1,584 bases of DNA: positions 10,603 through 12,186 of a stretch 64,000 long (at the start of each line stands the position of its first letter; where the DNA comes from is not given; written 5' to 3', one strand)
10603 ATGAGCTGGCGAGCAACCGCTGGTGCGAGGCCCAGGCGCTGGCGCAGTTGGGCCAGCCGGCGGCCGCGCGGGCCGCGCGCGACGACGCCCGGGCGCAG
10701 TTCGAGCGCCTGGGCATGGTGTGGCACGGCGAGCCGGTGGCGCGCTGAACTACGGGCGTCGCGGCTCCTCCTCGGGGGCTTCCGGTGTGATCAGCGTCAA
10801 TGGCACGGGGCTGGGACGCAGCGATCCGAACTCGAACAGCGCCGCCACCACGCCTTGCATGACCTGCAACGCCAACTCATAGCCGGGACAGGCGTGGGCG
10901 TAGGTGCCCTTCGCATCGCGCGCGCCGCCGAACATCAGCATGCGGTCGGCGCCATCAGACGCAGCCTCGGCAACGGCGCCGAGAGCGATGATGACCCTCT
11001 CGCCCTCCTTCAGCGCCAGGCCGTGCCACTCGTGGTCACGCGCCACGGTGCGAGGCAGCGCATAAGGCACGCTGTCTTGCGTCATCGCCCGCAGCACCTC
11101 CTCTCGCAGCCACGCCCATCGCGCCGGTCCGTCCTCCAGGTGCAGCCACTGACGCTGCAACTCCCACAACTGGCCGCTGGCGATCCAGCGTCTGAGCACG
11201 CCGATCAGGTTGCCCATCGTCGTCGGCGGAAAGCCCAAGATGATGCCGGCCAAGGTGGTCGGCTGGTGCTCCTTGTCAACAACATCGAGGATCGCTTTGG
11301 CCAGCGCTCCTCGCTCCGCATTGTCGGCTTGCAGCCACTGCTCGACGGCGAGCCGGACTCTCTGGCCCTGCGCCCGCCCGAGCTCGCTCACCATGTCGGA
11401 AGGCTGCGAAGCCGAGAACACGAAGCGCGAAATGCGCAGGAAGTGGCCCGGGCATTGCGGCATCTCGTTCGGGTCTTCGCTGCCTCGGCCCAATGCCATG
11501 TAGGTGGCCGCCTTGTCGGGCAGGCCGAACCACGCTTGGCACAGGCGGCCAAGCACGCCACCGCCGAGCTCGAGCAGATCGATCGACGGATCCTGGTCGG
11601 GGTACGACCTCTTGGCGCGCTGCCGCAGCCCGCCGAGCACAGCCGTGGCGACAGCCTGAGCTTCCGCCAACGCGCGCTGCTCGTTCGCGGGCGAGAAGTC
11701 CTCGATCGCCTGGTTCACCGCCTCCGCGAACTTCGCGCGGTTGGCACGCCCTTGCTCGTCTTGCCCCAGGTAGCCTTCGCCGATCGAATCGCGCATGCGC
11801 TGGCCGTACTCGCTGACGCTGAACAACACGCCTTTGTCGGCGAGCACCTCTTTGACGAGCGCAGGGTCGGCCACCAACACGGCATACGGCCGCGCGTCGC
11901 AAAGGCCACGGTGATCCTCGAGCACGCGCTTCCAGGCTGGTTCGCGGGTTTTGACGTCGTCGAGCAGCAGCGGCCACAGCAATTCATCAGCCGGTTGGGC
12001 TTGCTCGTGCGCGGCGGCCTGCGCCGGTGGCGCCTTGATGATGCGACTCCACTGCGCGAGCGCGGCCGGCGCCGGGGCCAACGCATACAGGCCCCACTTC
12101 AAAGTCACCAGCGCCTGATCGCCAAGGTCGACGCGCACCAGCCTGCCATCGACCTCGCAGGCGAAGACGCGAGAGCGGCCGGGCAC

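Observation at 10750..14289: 1179-aa fusion of a DyP-type peroxidase and a cytochrome P450-like domain behind an unknown N-terminal domain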

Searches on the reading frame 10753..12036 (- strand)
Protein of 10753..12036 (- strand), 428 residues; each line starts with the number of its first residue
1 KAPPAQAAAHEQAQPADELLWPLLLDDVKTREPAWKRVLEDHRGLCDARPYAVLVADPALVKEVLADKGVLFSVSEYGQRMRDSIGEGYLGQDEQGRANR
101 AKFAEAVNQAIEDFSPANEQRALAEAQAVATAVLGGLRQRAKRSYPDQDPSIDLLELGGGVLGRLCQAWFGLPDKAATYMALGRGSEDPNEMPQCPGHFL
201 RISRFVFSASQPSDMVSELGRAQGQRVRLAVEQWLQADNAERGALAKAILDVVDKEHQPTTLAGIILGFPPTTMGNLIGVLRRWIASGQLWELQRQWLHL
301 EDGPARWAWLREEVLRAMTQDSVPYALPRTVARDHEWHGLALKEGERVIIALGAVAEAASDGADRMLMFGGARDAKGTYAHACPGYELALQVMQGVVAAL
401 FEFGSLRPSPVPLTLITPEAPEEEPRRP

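Call 16: search_solved_structures(query=A1, max_evalue=10, show_alignments=3)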
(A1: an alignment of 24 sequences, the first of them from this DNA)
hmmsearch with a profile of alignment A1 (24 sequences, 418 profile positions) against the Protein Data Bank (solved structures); distinct sequences matched with E-value up to 10: 64 (the best 60 are shown).
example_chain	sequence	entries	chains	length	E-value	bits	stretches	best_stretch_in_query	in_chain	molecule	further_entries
7x53_A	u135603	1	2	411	0.0024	20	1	302-388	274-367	Cytochrome P450 family protein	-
7qan_AAA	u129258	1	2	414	0.006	18.7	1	316-391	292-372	Cytochrome P450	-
5kyo_A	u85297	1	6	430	0.0094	18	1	300-389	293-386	CYP101J2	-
8vxg_A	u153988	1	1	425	0.011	17.8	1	295-388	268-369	CYP125MRCA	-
8vxi_A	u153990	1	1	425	0.015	17.4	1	295-388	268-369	CYP125MRCA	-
6vxv_A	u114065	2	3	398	0.022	16.8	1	326-402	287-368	cytochrome P450 NasF5053 | cytochrome P450-F5053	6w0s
8ho1_A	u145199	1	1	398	0.022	16.8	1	326-402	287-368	Cytochrome P450-F5053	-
8hny_A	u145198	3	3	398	0.022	16.8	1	326-402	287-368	Cytochrome P450-F5053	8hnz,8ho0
6vza_A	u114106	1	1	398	0.022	16.8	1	326-402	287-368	cytochrome P450 NasF5053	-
6xai_A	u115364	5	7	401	0.022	16.8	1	326-402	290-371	NzeB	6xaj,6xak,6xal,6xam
7s3t_A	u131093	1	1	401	0.022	16.8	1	326-402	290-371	NascB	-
9o35_A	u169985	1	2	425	0.025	16.6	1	320-371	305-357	Cytochrome P-450 monooxygenase DoxA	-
9s7f_A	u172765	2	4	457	0.028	16.4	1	320-371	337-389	Cytochrome P-450 monooxygenase DoxA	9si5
6vzb_A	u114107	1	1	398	0.044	15.8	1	328-402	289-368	cytochrome P450 NasF5053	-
4tpn_A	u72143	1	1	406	0.046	15.7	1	317-381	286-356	Putative P450-like protein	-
4tpo_A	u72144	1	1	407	0.046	15.7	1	317-381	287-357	Putative P450-like protein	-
4l36_A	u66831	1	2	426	0.052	15.6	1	317-381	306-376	Putative P450-like protein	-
5d40_A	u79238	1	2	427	0.055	15.5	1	317-381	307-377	P450-like protein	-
9uyc_A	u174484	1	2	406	0.056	15.5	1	318-381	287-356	Putative P450-like protein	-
5d3u_A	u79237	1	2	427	0.056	15.5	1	317-381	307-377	P450-like protein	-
8twu_A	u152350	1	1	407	0.056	15.5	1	326-402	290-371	Cytochrome P450 AspB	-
5cje_A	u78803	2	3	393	0.059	15.4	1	308-374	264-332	Cytochrome P450 hydroxylase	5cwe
4rm4_A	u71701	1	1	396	0.073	15.1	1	313-387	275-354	Cytochrome P450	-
7ow9_A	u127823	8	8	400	0.097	14.7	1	300-389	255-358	CYPX | Cytochrome P450 protein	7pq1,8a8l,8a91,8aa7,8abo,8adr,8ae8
4kq8_A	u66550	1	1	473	0.12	14.3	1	246-354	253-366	Cytochrome P450 19A1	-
22yx_A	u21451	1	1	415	0.13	14.3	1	298-413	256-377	Cytochrome P450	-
3eqm_A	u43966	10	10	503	0.14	14.1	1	246-354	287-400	Cytochrome P450 19A1 | Aromatase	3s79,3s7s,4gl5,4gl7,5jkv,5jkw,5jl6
5ysm_A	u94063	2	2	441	0.25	13.3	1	323-401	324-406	Cytochrome P450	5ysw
4yzr_A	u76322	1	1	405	0.3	13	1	308-360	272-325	Polyketide biosynthesis cytochrome P450 PksS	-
8ukz_A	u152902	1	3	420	0.37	12.8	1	284-408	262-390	Cytochrome P450-SU1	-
8u2m_A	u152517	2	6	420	0.38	12.7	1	267-408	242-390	Cytochrome P450-SU1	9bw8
8u3n_A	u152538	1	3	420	0.38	12.7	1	267-408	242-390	Cytochrome P450-SU1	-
3nc3_A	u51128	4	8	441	0.48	12.4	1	303-362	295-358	Cytochrome P450 cypX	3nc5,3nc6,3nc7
8vwk_A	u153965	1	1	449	0.48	12.4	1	323-399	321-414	Cytochrome P450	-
8q6x_A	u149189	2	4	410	0.58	12.1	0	322-388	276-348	Cytochrome P450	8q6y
3abb_A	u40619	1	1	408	0.67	11.9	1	318-389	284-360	Cytochrome P450 hydroxylase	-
8jnp_A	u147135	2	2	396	0.68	11.9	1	326-390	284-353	Cytochrome P450 CftA | Cytochrome P450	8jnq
1q5d_A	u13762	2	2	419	0.89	11.5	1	329-388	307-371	P450 epoxidase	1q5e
7y97_A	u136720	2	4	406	0.95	11.4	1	314-371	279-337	Cytochrome P450 monooxygenase YjiB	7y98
9cjg_A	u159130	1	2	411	1.1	11.2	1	314-361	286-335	Cytochrome P450-G9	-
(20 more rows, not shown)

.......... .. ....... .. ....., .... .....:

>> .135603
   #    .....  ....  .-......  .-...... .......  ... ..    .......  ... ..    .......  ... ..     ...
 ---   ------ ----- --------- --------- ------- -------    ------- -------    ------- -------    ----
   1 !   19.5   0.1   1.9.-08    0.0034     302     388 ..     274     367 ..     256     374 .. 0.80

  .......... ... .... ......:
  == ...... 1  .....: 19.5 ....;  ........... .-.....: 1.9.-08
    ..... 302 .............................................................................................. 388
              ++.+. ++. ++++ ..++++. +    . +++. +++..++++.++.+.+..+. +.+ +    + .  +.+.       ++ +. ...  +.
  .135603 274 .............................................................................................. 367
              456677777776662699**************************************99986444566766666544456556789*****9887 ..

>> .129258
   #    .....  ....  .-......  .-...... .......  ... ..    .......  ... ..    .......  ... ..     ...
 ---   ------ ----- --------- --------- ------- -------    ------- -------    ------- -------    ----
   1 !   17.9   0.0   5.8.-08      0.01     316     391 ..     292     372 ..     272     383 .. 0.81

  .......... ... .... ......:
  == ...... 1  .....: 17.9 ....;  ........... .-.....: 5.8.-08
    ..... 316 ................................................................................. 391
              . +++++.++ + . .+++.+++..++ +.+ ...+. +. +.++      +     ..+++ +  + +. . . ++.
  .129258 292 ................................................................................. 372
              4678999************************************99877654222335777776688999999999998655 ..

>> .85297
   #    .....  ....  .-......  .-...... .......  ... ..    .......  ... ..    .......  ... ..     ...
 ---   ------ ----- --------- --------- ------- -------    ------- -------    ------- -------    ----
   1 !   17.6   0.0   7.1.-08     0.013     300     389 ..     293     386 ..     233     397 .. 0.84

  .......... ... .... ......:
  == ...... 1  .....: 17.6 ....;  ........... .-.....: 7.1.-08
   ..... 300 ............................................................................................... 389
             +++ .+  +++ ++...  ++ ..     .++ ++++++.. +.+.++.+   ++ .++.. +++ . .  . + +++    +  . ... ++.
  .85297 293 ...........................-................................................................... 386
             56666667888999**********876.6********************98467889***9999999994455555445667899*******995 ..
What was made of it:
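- On Cytochrome P450 superfamily: It aligns with the Cys loop of P450s in the profile search (call 16).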

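Call 17: search_protein_families(library=pfam, alignment_id=A1, max_evalue=10)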
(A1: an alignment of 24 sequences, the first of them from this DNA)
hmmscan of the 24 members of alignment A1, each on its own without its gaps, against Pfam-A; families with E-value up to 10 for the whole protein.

A. member 1, seq(428 aa): 2 families
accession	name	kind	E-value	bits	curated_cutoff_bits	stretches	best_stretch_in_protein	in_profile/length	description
PF00067.27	p450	-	0.033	13.4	22.8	1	313-356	330-371/462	Cytochrome P450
PF24857.1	THR4_C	-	0.1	13.2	27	1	98-121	28-51/85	Threonine synthase, C-terminal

B. families by the number of members that match (of 24 scanned): 12 families
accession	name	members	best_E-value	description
PF00067.27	p450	2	0.027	Cytochrome P450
PF10957.13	Spore_Cse60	1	0.057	Sporulation protein Cse60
PF24004.1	Microp_archaea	1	0.096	Archaeal microprotein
PF24857.1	THR4_C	1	0.1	Threonine synthase, C-terminal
PF03023.19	MurJ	1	0.1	Lipid II flippase MurJ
PF24743.1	DUF7692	1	0.13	Domain of unknown function (DUF7692)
PF12811.12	BaxI_1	1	0.13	Bax inhibitor 1 like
PF07370.16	DUF1489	1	0.15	Protein of unknown function (DUF1489)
PF08120.16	Toxin_32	1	0.2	Tamulustoxin family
PF02033.23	RBFA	1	0.25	Ribosome-binding factor A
PF02764.19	Diphtheria_T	1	0.75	Diphtheria toxin, T domain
PF06305.16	LapA_dom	1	1.7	Lipopolysaccharide assembly protein A domain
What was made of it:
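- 10786..11982 (-): Divergent cytochrome-P450-fold domain, residues 770-1168. Pfam p450 scores only 13.4 bits against a cutoff of 22.8 (call 17).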

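Call 26: predict_structure(alignment_id=A1)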
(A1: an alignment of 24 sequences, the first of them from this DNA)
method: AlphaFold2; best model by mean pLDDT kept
length: 428 residues; sequences in the alignment: 24
mean_pLDDT: 88.2   pTM: 0.88
mean pLDDT of the five models: 88.2, 86.9, 85.8, 85.8, 84.8
residues with pLDDT >= 90: 291; 70-90: 90; 50-70: 33; < 50: 14
segments of 3 or more residues with pLDDT < 50: 1-3, 7-11
pLDDT, mean of each block of 10 residues (from residue 1): 48 58 87 92 94 94 91 90 88 62 85 79 95 97 95 96 97 97 89 95 90 92 96 97 96 94 94 93 94 95 91 93 90 96 95 82 80 67 89 97 93 91 55
secondary structure, 60 per line:
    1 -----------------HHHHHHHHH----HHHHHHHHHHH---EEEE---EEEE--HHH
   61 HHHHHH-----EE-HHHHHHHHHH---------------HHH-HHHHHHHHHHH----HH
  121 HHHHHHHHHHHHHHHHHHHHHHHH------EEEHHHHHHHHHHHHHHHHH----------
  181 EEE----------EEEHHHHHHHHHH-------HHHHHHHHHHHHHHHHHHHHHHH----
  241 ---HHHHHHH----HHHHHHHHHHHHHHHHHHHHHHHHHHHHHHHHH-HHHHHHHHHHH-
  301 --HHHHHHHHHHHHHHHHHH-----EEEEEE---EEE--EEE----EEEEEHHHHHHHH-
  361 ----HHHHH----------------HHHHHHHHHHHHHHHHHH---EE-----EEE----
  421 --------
elements in order: H18-26 H31-41 E45-48 E52-55 H58-66 H75-84 H104-114 H119-144 E151-153 H154-170 E181-183 E194-196 H197-206 H214-236 H244-250 H255-287 H289-299 H303-320 E326-331 E335-337 E340-342 E347-351 H352-359 H365-369 H386-403 E414-416
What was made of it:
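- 10786..11982 (-): AF2 pLDDT 88, pTM 0.88 (call 26).
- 11212..11235 (-): Centre of the predicted I-helix, G1019-F-P-P-T1023-T-M-G1026. The acid residue of the acid-alcohol pair is replaced by Pro; the Thr is retained. The motif lies in the middle of the long helix at model residues 255-287 (call 26).
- On Cytochrome P450 superfamily: AF2 model pLDDT 88 (call 26).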

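Call 32: fold_search(model_id=the predicted structure, library=pdb)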
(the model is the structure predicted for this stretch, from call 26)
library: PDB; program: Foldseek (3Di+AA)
matches with E <= 10: 1656; with E <= 0.001: 1637
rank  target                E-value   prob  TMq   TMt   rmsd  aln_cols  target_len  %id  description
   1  3buj                  6.3e-11  1.00  0.64  0.68   5.6       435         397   18  Crystal Structure of CalO2 (released 2008-04-29)
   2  5kdz                  8.0e-11  1.00  0.60  0.64   5.7       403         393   19  The crystal structure of the T252A mutant of CYP199A4 in complex with 4-methoxybenzoate (released 2018-02-07)
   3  9uyc_A                1.5e-10  1.00  0.63  0.66   5.0       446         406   15  TxtE mutant-H176FA248F With trp (released 2026-01-28)
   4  9g9q_A                2.0e-10  1.00  0.61  0.66   4.9       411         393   18  Crystal structure of PbdA bound to p-methoxybenzoate. (released 2024-10-02)
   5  3wec                  2.3e-10  1.00  0.58  0.61   7.4       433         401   14  Structure of P450 RauA (CYP1050A1) complexed with a biosynthetic intermediate of aurachin RE (released 2014-01-01)
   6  4dnz_A                2.5e-10  1.00  0.56  0.61   5.6       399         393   19  The crystal structures of CYP199A4 (released 2012-08-15)
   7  7n60                  2.6e-10  1.00  0.54  0.58   6.3       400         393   20  The crystal structure of 4-methoxybenzoate-bound CYP199A S244D mutant (released 2022-06-15)
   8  4tpn                  3.3e-10  1.00  0.59  0.65   4.9       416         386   14  High-resolution structure of TxtE in the absence of substrate (released 2014-09-10)
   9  6gii                  3.3e-10  1.00  0.57  0.58   7.5       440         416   15  The crystal structure of Tepidiphilus thermophilus P450 heme domain (released 2018-05-30)
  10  7tnf                  3.4e-10  1.00  0.56  0.60   6.1       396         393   19  The crystal structure of F298V CYP199A4 bound to 4-phenylbenzoic acid (released 2023-01-04)
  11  8ukz_B                3.8e-10  1.00  0.63  0.70   5.8       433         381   17  Structure of P450Blt from Micromonospora sp. MW-13 with E238A Mutation (released 2024-01-10)
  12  6ldl                  4.8e-10  1.00  0.55  0.56   7.7       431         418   15  Crystal structure of CYP116B46-N(20-445) from Tepidiphilus thermophilus in complex with HEME (released 2020-10-28)
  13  5kdy                  5.0e-10  1.00  0.60  0.64   5.6       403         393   19  The crystal structure of the D251N mutant of CYP199A4 in complex with 4-methoxybenzoate (released 2018-02-07)
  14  5jqu_G                5.0e-10  1.00  0.63  0.60   5.5       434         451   15  Crystal structure of Cytochrome P450 BM3 heme domain G265F/T269V/L272W/L322I/F405M/A406S (WIVS-FM) variant with iron(I (released 2016-09-28)
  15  7v40                  5.3e-10  1.00  0.59  0.59   5.2       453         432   16  Crystal structure of Class I P450 monooxygenase (P450tol) from Rhodococcus coprophilus TC-2 (released 2022-06-22)
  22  4l36_B                6.1e-10  1.00  0.58  0.62   5.1       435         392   14  Crystal structure of the cytochrome P450 enzyme TxtE (released 2013-12-11)
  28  3p3o                  7.3e-10  1.00  0.60  0.61   7.0       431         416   14  Crystal Structure of the Cytochrome P450 Monooxygenase AurH (ntermII) from Streptomyces Thioluteus (released 2011-02-16)
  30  7x53_A                7.7e-10  1.00  0.55  0.57   7.7       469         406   15  cytochrome P450 monooxygenase (released 2023-03-08)
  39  2fr7                  9.3e-10  1.00  0.54  0.57   5.8       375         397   19  Crystal Structure of Cytochrome P450 CYP199A2 (released 2007-01-16)
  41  5jqu_E                9.7e-10  1.00  0.62  0.60   6.6       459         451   14  Crystal structure of Cytochrome P450 BM3 heme domain G265F/T269V/L272W/L322I/F405M/A406S (WIVS-FM) variant with iron(I (released 2016-09-28)
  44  3mdt_A                9.7e-10  1.00  0.60  0.61   7.1       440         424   12  Voriconazole complex of Cytochrome P450 46A1 (released 2010-07-28)
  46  7v41                  1.0e-09  1.00  0.58  0.57   6.1       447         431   16  Crystal structure of Class I P450 monooxygenase (P450tol) from Rhodococcus coprophilus TC-2 in complex with toluene. (released 2022-06-22)
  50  5jqu_C                1.2e-09  1.00  0.65  0.62   6.2       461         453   15  Crystal structure of Cytochrome P450 BM3 heme domain G265F/T269V/L272W/L322I/F405M/A406S (WIVS-FM) variant with iron(I (released 2016-09-28)
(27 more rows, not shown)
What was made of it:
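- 10786..11982 (-): Foldseek against the PDB: 1637 hits at E<=1e-3; all 50 listed are P450s, aligned over 375-469 columns, TM 0.54-0.65 (call 32).
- On Cytochrome P450 superfamily: Foldseek finds 1637 PDB hits at E<=1e-3; all 50 listed are P450s, aligned over 375-469 columns with probability 1.00 and TM 0.54-0.65 (call 32).
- Calls 16, 26 and 32. The best matches are ordinary bacterial class I P450s, all with similar scores (call 32). The top Foldseek hits include aromatic-acid P450s such as CYP199A4 and PbdA (call 32). The full P450 fold, including the region corresponding to the substrate channel, is retained at high model confidence (calls 26, 32).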

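Call 44: find_related_loci(query=A1, collection=genome_contigs, flank=10000)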
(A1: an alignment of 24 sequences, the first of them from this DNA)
Query A1 (428 aa) in genome_contigs; peptide patterns used: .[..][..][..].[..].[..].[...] (x = any residue, [..] = any of these).
71 stretches matched a pattern; 63 encode a relative of the query (tblastn E <= 1e-3); 63 distinct loci.
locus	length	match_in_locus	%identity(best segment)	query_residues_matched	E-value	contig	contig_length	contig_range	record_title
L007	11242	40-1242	38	21-401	7e-72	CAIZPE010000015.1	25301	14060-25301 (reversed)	uncultured bacterium isolate Loc090721-1m_bin-389 genome assembly, contig: bin-389:015/353, whole genome shotgun sequenc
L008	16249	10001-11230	38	14-401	7e-71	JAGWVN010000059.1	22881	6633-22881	MAG: Betaproteobacteria bacterium isolate REEB420 contig-150_4011, whole genome shotgun sequence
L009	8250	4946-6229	38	11-415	1e-70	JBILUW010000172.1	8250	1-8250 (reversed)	MAG: Burkholderiaceae bacterium isolate ME2018-08-14_3300043803_group8_bin117 Rohwer_bin2086_scaffold_18135_c1, whole ge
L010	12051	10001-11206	38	17-415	3e-64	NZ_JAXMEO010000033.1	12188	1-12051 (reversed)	MAG: Roseateles sp. isolate STL-PRO64 C4.73.fa-33, whole genome shotgun sequence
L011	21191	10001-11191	37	21-415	2e-63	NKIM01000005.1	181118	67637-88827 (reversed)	MAG: Burkholderiales bacterium PBB2 NODE_136, whole genome shotgun sequence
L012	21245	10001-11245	36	4-415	3e-63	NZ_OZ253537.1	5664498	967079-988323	MAG: Roseateles sp. isolate f541e8b1-d968-4eb2-ae27-216780ec492b chromosome 1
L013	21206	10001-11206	38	17-415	6e-63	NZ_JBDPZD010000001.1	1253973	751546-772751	Roseateles paludis strain DJS-2-20 contig1, whole genome shotgun sequence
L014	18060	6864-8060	37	21-415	4e-61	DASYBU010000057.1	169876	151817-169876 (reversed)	MAG TPA_asm: Burkholderiaceae bacterium isolate SMAG_U4915 k141_3765298, whole genome shotgun sequence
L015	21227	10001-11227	36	15-415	1e-59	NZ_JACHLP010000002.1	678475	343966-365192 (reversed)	Roseateles oligotrophus strain S00239 Ga0436337_02, whole genome shotgun sequence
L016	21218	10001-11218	35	16-415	4e-59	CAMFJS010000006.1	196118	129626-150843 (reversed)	MAG: uncultured Paucibacter sp. isolate SRR12456166_bin.9_metaWRAP_v1.3_MAG genome assembly, contig: ERZ12289973.43, who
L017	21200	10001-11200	37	21-416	5e-59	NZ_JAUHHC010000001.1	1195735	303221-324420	Roseateles violae strain PFR6 contig1, whole genome shotgun sequence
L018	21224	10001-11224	36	16-415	4e-58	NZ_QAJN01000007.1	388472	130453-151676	Paucibacter sp. KBW04 KBW4_TGACCA_contig_7, whole genome shotgun sequence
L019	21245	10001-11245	36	17-415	2e-58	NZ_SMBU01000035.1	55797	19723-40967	Roseateles saccharophilus strain DSM 654 Ga0310527_1035, whole genome shotgun sequence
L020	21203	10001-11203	36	21-415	8e-58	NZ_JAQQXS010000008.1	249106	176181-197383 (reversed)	Roseateles koreensis strain hw8 contig8, whole genome shotgun sequence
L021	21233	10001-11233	36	23-415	5e-58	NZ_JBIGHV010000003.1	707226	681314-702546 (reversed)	Pelomonas parva strain LYH14W NODE_3_length_707226_cov_42.165608, whole genome shotgun sequence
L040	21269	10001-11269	34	17-419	5e-55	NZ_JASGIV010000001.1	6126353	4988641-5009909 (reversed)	MAG: Roseateles sp. isolate 5N037 JMF-2111-06-0005.ont.bin.37_0, whole genome shotgun sequence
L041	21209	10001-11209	35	23-407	1e-54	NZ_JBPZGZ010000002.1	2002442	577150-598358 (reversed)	Roseateles sp. NT4 contig2, whole genome shotgun sequence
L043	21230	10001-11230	35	17-407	1e-54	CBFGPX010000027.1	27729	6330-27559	MAG TPA_asm: uncultured Comamonadaceae bacterium isolate SRR14536362_binner13_Refined_24 genome assembly, contig: ERZ273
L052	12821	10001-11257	36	21-418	9e-52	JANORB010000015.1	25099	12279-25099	MAG: Methylibium sp. isolate VAR_4_metabat_225 VAR_4_k141_4952, whole genome shotgun sequence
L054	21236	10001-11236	34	23-415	6e-51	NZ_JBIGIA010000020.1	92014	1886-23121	Pelomonas nitida strain BYS96W NODE_20_length_92014_cov_46.911500, whole genome shotgun sequence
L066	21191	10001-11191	37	21-415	4e-63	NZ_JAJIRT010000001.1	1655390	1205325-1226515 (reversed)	Paucibacter sp. DJ2R-2 DJ2R-2-SPA_contig_1, whole genome shotgun sequence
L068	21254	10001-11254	35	15-415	1e-54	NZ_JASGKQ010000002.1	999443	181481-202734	MAG: Roseateles sp. isolate 5N600 JMF-2111-06-0005.ont.bin.600_1, whole genome shotgun sequence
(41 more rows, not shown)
